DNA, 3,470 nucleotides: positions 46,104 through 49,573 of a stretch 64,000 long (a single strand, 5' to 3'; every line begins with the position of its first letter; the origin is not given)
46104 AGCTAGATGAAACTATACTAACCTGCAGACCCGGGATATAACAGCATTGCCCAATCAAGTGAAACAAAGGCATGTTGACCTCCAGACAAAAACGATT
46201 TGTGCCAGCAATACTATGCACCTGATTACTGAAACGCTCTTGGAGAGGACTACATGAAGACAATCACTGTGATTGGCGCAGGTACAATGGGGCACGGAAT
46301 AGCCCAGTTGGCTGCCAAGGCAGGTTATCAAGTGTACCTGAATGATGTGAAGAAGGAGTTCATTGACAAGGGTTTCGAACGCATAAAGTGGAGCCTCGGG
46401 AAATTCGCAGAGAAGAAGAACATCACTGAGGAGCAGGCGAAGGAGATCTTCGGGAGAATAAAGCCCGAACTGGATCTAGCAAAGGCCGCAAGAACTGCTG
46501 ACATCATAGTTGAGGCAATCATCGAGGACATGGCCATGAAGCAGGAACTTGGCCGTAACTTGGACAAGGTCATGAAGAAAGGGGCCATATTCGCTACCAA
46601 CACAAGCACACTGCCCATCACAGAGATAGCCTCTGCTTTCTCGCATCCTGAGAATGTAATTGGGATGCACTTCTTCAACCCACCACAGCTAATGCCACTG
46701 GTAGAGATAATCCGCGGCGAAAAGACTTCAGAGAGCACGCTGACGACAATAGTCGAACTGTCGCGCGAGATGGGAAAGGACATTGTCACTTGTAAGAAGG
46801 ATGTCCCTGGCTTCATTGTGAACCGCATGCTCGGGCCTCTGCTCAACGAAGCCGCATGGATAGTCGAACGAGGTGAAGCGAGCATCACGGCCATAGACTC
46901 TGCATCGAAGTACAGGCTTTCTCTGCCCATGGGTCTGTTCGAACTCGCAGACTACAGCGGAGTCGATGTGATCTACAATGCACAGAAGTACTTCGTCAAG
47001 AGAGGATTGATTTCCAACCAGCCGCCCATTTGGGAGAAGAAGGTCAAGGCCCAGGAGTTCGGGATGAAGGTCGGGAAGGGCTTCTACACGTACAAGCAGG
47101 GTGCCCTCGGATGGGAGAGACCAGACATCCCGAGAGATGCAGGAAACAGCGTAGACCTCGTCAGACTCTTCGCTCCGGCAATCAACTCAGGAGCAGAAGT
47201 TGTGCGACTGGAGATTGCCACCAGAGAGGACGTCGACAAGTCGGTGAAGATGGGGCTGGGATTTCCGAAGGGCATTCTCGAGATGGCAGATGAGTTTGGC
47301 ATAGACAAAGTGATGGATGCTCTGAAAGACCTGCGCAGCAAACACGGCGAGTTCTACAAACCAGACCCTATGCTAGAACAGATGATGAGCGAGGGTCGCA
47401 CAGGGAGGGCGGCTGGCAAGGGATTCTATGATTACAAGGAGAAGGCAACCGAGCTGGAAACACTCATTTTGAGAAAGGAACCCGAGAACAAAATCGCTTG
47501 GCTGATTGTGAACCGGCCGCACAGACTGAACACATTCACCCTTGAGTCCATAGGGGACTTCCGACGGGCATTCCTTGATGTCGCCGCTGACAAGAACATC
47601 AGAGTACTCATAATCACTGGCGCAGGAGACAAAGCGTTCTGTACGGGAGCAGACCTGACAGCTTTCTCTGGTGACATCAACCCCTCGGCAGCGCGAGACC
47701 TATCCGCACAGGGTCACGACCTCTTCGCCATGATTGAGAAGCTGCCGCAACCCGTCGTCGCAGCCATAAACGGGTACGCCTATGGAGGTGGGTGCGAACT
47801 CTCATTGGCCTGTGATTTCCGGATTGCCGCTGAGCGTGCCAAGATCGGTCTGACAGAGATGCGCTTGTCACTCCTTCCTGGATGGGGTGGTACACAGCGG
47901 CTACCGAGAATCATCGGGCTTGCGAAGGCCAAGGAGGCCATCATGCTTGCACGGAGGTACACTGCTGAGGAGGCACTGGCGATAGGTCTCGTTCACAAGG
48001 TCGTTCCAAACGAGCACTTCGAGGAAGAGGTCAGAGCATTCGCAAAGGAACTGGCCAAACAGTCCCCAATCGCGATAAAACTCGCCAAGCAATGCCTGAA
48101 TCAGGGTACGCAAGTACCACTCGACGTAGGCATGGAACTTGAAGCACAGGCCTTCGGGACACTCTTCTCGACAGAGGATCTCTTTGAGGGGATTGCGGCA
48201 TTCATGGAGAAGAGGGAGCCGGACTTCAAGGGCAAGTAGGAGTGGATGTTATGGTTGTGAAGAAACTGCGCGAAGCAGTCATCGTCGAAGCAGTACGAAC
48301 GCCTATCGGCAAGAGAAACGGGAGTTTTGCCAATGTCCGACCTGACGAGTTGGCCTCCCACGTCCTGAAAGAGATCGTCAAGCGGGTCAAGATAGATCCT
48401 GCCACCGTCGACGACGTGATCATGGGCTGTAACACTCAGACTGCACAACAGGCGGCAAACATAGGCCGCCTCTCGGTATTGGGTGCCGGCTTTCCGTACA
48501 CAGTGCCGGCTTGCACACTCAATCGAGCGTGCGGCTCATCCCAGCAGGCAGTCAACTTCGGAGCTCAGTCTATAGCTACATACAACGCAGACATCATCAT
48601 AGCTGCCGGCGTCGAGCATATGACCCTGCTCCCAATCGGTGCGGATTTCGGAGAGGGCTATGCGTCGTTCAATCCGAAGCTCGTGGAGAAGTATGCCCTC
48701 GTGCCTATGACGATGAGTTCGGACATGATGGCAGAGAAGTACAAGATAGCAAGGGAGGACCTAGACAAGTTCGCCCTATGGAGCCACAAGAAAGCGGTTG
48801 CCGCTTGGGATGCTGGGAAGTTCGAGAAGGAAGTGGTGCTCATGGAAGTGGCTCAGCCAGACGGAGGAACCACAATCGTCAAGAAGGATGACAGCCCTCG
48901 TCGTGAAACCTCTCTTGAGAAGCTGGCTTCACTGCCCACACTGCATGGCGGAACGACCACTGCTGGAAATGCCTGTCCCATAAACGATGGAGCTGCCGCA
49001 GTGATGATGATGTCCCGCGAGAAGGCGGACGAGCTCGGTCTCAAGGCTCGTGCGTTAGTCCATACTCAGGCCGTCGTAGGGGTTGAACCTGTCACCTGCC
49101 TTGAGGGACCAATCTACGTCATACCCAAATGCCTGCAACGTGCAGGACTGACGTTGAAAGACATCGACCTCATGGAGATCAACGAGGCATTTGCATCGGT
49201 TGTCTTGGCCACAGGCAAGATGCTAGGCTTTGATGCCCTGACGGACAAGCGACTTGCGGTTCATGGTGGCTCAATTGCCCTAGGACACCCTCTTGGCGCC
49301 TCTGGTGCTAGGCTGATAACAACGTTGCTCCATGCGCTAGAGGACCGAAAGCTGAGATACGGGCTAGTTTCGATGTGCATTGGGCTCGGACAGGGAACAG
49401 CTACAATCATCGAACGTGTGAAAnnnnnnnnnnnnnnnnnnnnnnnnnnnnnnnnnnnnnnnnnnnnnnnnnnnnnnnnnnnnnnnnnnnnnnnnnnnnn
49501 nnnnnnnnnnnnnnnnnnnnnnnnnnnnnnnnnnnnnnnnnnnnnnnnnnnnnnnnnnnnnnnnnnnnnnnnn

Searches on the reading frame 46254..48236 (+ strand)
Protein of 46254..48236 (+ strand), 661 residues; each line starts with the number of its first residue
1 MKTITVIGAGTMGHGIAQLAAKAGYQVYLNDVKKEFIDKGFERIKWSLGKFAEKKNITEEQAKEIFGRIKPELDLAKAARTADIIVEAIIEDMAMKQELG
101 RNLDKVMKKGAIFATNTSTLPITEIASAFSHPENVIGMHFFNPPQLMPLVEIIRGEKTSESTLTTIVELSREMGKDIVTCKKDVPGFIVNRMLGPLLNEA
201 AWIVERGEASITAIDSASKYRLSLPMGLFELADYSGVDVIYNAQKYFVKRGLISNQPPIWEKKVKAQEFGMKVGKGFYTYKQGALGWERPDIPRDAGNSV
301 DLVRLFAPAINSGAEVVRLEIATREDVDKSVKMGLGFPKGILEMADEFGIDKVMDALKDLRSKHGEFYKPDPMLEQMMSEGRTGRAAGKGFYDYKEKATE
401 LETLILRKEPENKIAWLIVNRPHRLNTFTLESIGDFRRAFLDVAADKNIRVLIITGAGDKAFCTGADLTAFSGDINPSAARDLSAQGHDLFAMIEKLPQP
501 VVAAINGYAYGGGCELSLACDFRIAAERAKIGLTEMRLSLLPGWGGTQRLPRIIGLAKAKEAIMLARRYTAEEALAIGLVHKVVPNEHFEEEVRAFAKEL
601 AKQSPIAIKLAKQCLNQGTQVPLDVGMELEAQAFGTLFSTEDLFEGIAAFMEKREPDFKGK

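Call 39: search_protein_families(library=pfam, proteins=[window:46254-48236:+], max_evalue=0.0001)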
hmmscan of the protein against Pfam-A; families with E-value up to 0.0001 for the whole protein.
window:46254-48236:+ (661 aa): 5 families
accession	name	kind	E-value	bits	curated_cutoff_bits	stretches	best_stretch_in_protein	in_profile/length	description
PF00378.25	ECH_1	-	8.8e-70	235.3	27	1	411-660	3-250/251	Enoyl-CoA hydratase/isomerase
PF02737.24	3HCDH_N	-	1.8e-66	223.9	22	1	3-183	1-179/180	3-hydroxyacyl-CoA dehydrogenase, NAD binding domain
PF00725.27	3HCDH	-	1e-48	164.2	22.1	2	186-280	1-97/97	3-hydroxyacyl-CoA dehydrogenase, C-terminal domain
PF16113.10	ECH_2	-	5e-37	128.6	27.2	1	415-591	2-179/335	Enoyl-CoA hydratase/isomerase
PF03446.21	NAD_binding_2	-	1.9e-05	25.2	21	1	3-120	1-96/161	NAD binding domain of 6-phosphogluconate dehydrogenase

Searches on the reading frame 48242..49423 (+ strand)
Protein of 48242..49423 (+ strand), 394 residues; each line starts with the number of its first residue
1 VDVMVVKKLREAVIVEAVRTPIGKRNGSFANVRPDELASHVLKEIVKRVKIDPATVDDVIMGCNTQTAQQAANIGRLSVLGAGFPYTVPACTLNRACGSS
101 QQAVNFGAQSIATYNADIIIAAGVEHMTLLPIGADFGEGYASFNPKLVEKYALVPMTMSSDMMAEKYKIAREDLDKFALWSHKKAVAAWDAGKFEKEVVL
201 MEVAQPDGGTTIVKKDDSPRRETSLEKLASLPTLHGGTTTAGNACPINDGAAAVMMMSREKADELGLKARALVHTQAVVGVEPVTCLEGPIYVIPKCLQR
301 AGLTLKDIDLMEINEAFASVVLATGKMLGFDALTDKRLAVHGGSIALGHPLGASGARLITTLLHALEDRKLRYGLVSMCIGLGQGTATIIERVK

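Call 39: search_protein_families(library=pfam, proteins=[window:48242-49423:+], max_evalue=0.0001)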
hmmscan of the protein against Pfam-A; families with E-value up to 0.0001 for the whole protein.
window:48242-49423:+ (394 aa): 2 families
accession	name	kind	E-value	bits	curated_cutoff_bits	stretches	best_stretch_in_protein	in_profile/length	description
PF00108.29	Thiolase_N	-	1.6e-72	244.5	26.4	1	13-260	2-260/260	Thiolase, N-terminal domain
PF02803.24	Thiolase_C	-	1.6e-42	144.5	27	1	268-392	2-123/123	Thiolase, C-terminal domain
